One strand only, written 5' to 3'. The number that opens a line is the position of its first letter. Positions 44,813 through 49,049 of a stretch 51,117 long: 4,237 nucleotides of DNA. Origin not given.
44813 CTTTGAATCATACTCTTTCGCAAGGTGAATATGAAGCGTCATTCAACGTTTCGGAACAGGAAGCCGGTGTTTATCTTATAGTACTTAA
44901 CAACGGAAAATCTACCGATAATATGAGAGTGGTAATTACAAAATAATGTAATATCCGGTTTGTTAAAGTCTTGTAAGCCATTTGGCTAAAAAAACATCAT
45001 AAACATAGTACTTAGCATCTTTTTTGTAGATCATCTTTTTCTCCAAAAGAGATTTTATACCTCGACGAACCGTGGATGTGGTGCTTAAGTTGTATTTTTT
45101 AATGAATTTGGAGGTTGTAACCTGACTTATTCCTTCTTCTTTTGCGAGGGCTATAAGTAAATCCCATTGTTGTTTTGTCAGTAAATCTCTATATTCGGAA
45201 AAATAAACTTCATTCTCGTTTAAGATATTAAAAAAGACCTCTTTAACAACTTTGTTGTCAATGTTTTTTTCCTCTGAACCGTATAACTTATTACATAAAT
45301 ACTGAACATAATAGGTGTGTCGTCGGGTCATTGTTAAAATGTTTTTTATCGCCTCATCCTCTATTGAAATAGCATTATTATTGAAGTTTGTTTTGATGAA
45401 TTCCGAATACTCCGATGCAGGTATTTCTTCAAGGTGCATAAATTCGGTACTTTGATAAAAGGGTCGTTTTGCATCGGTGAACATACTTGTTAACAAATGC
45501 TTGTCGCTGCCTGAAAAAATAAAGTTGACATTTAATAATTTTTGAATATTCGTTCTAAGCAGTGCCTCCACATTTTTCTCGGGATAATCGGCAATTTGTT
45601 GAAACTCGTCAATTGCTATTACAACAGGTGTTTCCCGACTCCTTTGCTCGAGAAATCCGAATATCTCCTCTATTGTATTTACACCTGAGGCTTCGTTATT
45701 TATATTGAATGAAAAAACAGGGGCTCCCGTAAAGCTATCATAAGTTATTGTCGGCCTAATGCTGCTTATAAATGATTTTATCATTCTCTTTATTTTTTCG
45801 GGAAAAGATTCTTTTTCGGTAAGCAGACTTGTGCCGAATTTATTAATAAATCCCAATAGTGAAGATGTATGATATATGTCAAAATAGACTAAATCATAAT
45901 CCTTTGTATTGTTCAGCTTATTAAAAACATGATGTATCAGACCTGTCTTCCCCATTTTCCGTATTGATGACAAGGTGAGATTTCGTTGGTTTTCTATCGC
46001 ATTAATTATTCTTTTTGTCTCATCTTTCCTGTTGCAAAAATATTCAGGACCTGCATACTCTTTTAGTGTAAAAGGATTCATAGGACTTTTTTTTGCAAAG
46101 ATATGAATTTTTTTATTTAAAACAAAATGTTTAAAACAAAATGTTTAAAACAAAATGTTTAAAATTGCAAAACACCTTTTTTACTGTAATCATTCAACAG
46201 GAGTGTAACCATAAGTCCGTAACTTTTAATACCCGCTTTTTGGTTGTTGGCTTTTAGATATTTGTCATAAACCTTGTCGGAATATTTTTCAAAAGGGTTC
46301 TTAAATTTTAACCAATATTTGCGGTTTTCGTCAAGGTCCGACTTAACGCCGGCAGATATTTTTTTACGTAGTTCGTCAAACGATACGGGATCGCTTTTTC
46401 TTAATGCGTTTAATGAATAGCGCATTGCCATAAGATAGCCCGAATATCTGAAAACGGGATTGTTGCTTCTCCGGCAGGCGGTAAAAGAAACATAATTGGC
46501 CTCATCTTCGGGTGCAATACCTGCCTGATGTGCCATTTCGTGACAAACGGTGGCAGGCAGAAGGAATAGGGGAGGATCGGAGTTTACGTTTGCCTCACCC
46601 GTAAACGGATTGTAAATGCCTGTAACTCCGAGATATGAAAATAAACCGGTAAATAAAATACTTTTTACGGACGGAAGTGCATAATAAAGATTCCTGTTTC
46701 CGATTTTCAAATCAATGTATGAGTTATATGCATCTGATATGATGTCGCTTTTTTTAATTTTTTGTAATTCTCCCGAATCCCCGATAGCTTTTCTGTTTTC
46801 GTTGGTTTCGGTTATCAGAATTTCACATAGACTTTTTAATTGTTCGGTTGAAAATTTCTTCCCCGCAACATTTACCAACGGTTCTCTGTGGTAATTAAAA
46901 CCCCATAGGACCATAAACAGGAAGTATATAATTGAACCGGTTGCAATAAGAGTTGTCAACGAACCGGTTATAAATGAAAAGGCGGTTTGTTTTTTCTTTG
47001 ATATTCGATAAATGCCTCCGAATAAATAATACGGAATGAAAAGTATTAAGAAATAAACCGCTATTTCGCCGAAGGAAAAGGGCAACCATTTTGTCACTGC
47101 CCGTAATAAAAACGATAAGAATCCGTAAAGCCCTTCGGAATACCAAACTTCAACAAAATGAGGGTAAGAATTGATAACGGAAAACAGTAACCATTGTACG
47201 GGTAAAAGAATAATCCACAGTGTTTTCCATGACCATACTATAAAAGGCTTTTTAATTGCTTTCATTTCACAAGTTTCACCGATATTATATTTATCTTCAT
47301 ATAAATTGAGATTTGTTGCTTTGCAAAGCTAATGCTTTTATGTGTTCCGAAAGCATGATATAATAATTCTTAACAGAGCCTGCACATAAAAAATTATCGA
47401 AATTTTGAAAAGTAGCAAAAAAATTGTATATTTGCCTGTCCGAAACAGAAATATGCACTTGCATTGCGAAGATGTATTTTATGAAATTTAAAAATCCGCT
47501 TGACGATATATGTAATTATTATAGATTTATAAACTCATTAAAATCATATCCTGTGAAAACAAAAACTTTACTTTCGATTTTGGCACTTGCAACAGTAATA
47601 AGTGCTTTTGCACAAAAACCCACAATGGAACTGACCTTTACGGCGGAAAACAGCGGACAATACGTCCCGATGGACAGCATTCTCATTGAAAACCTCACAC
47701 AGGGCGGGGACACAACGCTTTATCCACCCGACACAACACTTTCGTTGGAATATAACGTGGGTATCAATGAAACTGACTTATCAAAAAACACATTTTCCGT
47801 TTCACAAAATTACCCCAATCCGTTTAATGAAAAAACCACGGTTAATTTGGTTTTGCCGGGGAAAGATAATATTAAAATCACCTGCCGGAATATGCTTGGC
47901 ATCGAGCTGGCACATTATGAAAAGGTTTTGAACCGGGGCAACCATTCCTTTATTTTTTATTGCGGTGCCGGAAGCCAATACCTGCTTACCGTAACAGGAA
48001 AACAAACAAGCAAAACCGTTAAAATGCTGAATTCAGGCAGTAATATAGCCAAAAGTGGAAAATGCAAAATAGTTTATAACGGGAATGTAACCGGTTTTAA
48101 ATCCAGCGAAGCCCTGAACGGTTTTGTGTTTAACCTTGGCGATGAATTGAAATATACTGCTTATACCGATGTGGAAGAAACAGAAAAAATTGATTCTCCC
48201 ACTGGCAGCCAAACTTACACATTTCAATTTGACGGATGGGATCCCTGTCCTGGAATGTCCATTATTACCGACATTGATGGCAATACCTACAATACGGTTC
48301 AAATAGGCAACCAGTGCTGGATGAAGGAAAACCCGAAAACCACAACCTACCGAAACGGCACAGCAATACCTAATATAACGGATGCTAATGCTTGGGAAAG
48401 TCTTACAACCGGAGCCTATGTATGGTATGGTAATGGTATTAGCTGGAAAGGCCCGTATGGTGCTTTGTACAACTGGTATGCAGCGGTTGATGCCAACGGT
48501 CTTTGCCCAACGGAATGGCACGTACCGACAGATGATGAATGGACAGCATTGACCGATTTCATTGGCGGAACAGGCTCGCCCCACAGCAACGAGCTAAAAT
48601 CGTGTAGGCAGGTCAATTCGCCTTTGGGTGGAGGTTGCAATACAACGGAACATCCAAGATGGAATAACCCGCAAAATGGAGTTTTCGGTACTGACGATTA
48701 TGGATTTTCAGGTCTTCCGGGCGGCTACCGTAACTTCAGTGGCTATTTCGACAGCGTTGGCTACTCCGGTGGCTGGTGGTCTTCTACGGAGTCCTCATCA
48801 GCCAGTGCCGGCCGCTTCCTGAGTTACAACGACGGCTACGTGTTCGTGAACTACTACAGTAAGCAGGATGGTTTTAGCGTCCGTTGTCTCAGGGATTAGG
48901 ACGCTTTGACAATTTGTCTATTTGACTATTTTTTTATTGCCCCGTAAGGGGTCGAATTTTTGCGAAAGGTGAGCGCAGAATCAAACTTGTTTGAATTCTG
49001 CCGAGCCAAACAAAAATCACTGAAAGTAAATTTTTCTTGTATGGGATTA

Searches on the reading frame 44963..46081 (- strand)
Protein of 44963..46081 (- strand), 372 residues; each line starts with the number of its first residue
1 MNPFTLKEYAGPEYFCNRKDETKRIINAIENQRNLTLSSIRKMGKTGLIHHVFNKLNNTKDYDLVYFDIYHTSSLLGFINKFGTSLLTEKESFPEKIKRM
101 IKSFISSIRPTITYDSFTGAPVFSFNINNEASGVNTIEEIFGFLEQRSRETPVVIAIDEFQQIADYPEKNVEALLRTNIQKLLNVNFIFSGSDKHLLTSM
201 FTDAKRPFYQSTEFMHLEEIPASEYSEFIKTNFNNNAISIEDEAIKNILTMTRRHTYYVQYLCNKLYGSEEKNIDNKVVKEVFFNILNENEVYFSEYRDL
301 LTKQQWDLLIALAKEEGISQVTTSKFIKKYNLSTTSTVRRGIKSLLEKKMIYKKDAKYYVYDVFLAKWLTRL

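Call 74: search_protein_families(library=pfam, proteins=[window:44963-46081:-], max_evalue=0.001)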
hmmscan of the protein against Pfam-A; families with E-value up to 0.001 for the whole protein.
window:44963-46081:- (372 aa): 2 families
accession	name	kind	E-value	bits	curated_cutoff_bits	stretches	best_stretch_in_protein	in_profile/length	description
PF13173.12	AAA_14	-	3.9e-06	27.3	27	0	124-200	34-106/129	AAA domain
PF13401.12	AAA_22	-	6e-05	23.8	27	1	32-192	5-123/130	AAA domain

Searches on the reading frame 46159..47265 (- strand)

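Call 74: search_protein_families(library=pfam, proteins=[window:46159-47265:-], max_evalue=0.001)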
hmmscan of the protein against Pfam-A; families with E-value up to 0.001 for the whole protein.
window:46159-47265:- (368 aa): 1 family
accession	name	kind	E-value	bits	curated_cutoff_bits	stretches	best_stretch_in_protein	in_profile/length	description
PF12725.13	DUF3810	-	1.4e-102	343.7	28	1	42-357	1-311/311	Protein of unknown function (DUF3810)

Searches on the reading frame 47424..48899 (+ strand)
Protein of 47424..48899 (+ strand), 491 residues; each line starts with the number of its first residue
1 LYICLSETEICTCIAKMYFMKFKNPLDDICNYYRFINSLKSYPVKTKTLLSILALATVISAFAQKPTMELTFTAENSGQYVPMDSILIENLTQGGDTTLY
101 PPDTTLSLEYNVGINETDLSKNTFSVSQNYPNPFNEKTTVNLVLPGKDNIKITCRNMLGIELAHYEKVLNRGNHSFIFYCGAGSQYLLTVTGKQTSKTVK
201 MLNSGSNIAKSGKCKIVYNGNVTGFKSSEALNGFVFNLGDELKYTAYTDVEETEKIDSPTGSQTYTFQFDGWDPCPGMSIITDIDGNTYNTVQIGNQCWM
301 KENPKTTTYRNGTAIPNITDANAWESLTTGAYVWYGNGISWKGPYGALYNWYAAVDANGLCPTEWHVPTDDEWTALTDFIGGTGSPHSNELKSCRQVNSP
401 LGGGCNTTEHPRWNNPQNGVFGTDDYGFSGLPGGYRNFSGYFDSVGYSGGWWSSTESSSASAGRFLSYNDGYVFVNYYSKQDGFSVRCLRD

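Call 74: search_protein_families(library=pfam, proteins=[window:47424-48899:+], max_evalue=0.001)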
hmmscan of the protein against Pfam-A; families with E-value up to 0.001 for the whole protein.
window:47424-48899:+ (491 aa): 1 family
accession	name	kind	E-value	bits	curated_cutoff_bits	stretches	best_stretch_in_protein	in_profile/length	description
PF09603.15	Fib_succ_major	-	5.3e-38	131.6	33.9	1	292-490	1-187/187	Fibrobacter succinogenes major domain (Fib_succ_major)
